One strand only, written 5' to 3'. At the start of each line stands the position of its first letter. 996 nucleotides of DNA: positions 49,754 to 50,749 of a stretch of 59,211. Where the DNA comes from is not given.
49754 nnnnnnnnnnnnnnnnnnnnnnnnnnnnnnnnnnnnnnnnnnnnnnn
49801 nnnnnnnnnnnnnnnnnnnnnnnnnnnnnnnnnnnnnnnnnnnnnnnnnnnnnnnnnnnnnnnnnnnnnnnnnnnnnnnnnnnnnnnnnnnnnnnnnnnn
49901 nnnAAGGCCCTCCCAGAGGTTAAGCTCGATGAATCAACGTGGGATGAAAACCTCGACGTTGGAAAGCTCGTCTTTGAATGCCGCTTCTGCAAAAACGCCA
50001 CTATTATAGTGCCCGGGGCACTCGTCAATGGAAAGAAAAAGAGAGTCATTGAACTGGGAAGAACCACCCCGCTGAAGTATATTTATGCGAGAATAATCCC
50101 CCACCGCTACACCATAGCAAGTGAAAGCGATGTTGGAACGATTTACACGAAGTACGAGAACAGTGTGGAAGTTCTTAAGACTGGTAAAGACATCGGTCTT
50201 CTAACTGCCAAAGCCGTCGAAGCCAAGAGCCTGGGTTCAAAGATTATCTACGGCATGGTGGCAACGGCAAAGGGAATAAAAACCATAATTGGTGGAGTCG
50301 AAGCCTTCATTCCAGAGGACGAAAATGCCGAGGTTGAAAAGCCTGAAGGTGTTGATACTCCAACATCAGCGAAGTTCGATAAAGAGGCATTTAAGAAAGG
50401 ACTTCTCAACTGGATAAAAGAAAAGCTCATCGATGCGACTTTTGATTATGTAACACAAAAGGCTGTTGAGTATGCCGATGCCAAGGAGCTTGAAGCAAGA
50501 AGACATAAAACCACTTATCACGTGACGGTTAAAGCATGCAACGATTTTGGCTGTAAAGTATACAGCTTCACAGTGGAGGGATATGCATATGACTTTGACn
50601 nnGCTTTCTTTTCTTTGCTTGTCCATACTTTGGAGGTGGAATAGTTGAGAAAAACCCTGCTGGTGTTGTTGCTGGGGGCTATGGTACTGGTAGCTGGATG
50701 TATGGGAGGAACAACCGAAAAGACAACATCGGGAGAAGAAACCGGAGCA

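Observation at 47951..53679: A GC-rich island of about 5.7 kb encoding three surface or secreted proteins, in a low-GC genome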

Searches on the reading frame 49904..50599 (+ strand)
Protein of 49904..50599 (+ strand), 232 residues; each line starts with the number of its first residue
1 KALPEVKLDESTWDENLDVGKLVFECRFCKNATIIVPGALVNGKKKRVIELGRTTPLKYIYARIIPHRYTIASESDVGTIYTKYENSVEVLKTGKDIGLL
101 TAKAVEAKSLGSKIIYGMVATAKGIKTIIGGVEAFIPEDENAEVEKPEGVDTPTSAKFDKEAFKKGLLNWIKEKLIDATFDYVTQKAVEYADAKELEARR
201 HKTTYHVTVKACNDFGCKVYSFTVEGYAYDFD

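Call 75: find_related_loci(query=window:49904-50599:+, collection=metagenome_contigs, flank=10000)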
Query window:49904-50599:+ (232 aa) in metagenome_contigs; peptide patterns used: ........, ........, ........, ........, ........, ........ (x = any residue, [..] = any of these).
511 stretches matched a pattern; 4 encode a relative of the query (tblastn E <= 1e-3); 4 distinct loci.
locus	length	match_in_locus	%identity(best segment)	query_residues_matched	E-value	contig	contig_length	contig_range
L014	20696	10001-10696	92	1-232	5e-145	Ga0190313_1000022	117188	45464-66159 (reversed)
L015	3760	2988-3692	83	1-232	2e-138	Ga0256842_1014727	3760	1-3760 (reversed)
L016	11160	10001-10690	82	1-232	4e-130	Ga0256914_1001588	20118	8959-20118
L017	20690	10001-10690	78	1-232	4e-121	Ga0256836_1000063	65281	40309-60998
